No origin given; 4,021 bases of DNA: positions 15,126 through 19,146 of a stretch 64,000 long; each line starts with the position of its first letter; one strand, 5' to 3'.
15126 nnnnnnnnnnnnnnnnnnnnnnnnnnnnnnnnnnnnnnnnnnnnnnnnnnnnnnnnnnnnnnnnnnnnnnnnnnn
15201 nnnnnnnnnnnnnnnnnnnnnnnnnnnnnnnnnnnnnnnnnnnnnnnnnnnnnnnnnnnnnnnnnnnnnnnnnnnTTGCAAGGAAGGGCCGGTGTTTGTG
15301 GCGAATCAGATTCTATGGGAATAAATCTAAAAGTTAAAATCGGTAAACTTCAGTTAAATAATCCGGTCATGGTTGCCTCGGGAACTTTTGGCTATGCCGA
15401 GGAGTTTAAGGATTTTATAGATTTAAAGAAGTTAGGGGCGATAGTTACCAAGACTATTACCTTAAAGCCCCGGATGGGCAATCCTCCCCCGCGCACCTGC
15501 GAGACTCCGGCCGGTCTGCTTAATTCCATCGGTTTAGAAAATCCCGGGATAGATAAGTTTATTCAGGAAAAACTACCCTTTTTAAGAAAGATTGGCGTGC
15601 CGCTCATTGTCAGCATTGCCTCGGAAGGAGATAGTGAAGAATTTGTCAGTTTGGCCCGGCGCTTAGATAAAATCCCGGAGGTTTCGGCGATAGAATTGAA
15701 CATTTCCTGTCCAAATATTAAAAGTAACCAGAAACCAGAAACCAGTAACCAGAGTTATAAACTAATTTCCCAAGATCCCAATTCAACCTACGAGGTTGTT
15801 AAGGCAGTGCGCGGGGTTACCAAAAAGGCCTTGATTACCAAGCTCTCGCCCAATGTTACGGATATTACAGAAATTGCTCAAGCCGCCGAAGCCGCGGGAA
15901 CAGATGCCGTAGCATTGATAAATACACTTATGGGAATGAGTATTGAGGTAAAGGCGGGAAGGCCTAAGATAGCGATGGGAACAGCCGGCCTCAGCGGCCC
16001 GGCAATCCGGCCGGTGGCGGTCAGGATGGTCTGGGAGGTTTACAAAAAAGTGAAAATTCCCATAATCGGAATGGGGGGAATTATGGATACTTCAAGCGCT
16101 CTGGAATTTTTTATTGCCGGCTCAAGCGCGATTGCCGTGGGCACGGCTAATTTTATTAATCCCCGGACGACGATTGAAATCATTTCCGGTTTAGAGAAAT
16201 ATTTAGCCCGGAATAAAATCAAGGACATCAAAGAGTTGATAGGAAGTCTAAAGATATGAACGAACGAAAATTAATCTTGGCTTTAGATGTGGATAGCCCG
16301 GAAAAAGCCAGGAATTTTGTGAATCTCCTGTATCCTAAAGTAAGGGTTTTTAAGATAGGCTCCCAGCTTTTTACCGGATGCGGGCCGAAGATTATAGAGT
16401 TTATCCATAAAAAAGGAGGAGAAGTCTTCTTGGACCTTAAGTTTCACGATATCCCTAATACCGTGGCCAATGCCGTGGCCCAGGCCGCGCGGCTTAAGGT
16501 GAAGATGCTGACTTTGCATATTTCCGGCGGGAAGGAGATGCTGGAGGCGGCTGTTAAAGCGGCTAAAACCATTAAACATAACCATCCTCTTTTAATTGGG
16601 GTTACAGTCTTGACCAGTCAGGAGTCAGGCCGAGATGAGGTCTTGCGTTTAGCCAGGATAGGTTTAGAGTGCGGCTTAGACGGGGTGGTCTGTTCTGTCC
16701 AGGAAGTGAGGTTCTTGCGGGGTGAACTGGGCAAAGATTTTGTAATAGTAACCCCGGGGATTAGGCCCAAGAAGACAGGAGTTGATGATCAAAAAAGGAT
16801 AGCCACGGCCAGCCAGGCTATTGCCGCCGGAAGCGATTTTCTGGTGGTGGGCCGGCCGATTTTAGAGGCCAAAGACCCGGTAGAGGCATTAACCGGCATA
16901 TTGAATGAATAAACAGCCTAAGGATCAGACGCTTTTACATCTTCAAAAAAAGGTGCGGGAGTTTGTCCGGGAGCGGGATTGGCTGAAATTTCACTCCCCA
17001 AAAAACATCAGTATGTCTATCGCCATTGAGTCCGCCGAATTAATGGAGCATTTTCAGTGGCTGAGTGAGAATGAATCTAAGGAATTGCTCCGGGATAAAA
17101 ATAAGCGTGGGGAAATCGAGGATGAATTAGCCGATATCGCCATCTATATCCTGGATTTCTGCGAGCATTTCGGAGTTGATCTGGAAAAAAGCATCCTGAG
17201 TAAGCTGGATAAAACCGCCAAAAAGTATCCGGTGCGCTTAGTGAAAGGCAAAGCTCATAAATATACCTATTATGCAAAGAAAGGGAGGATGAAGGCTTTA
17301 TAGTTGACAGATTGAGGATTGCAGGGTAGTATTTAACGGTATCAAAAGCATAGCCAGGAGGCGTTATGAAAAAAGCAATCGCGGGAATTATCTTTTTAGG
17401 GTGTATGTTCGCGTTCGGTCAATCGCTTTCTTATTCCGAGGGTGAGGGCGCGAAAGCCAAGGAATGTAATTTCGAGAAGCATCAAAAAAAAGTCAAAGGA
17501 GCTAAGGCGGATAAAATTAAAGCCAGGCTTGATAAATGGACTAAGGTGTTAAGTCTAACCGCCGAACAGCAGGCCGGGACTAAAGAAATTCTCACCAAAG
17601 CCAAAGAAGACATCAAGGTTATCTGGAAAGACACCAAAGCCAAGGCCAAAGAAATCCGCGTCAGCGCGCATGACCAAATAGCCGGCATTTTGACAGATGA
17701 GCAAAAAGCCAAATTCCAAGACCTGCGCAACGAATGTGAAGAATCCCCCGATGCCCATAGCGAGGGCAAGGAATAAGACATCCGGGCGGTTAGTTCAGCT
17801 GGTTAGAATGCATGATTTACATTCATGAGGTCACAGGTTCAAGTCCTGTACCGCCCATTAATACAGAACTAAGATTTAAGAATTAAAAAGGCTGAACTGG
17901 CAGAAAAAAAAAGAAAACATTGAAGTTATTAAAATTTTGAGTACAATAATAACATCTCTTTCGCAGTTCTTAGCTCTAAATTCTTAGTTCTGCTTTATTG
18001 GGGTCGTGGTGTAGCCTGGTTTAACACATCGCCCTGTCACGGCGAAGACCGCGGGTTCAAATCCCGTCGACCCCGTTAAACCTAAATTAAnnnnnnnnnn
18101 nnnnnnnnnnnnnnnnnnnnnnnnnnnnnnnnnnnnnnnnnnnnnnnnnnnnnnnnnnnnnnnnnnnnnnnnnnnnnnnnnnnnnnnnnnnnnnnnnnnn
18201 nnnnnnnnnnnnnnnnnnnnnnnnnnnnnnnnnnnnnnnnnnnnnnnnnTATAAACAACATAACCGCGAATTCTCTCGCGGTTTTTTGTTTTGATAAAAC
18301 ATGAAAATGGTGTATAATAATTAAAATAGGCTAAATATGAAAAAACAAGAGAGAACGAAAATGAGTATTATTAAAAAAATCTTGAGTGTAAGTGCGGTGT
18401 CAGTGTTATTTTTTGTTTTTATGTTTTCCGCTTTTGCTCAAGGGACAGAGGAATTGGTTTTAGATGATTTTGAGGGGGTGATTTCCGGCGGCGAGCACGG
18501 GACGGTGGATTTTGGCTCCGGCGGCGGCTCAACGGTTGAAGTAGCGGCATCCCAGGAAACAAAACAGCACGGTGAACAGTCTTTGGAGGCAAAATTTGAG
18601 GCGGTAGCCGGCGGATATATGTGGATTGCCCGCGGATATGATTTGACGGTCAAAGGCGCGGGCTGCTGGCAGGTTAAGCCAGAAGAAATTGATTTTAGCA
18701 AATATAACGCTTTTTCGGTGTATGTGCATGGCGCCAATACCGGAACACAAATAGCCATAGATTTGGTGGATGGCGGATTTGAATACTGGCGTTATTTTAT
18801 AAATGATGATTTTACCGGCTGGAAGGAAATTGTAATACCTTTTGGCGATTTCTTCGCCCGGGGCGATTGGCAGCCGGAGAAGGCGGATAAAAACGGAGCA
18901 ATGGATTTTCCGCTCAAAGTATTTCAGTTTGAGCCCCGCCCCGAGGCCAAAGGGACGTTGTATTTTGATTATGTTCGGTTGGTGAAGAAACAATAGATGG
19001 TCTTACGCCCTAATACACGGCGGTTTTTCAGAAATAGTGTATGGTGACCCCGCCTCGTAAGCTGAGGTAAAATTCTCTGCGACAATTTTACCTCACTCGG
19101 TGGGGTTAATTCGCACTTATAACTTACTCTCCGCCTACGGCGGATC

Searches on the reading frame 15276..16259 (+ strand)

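Call 39: search_protein_families(library=pfam, proteins=[window:15276-16259:+], max_evalue=0.0001)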
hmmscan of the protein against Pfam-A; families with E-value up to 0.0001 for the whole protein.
window:15276-16259:+ (327 aa): 2 families
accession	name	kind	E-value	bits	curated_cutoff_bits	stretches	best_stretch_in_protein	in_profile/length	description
PF01180.27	DHO_dh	-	5.2e-74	249.5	27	1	18-310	2-291/291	Dihydroorotate dehydrogenase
PF01207.24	Dus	-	4.7e-05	23.1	20.4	0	119-299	64-224/311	Dihydrouridine synthase (Dus)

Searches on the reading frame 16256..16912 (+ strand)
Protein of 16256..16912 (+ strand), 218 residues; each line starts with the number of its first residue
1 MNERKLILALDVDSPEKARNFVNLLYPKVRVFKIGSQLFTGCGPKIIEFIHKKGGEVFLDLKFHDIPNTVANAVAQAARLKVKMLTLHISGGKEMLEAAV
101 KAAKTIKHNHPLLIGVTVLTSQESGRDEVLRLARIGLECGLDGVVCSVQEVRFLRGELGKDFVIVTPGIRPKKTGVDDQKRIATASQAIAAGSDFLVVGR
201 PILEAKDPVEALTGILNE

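Call 39: search_protein_families(library=pfam, proteins=[window:16256-16912:+], max_evalue=0.0001)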
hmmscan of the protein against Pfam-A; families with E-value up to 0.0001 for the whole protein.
window:16256-16912:+ (218 aa): 1 family
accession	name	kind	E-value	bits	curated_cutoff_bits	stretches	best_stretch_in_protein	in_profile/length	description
PF00215.30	OMPdecase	-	3e-54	184.7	27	1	5-212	2-218/221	Orotidine 5'-phosphate decarboxylase / HUMPS family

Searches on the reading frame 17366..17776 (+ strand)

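Call 39: search_protein_families(library=pfam, proteins=[window:17366-17776:+], max_evalue=0.0001)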
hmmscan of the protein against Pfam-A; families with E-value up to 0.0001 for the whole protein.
window:17366-17776:+ (136 aa): 1 family
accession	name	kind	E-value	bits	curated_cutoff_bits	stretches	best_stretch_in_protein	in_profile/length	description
PF07813.17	LTXXQ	-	3.1e-06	28.3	24.3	0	91-120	70-99/100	LTXXQ motif family protein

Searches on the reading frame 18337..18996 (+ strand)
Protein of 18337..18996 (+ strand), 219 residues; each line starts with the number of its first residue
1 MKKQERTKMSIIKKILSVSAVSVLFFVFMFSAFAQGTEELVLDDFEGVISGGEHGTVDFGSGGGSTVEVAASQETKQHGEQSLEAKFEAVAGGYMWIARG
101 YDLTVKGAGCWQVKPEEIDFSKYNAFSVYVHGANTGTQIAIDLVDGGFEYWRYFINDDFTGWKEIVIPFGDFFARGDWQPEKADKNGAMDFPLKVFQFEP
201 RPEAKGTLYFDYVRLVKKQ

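Call 39: search_protein_families(library=pfam, proteins=[window:18337-18996:+], max_evalue=0.0001)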
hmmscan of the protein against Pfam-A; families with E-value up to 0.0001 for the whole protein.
window:18337-18996:+ (219 aa): 1 family
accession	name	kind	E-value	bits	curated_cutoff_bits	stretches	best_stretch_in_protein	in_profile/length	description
PF03425.19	CBM_11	-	2.8e-20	73.6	27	1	38-215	11-179/182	Carbohydrate binding domain (family 11)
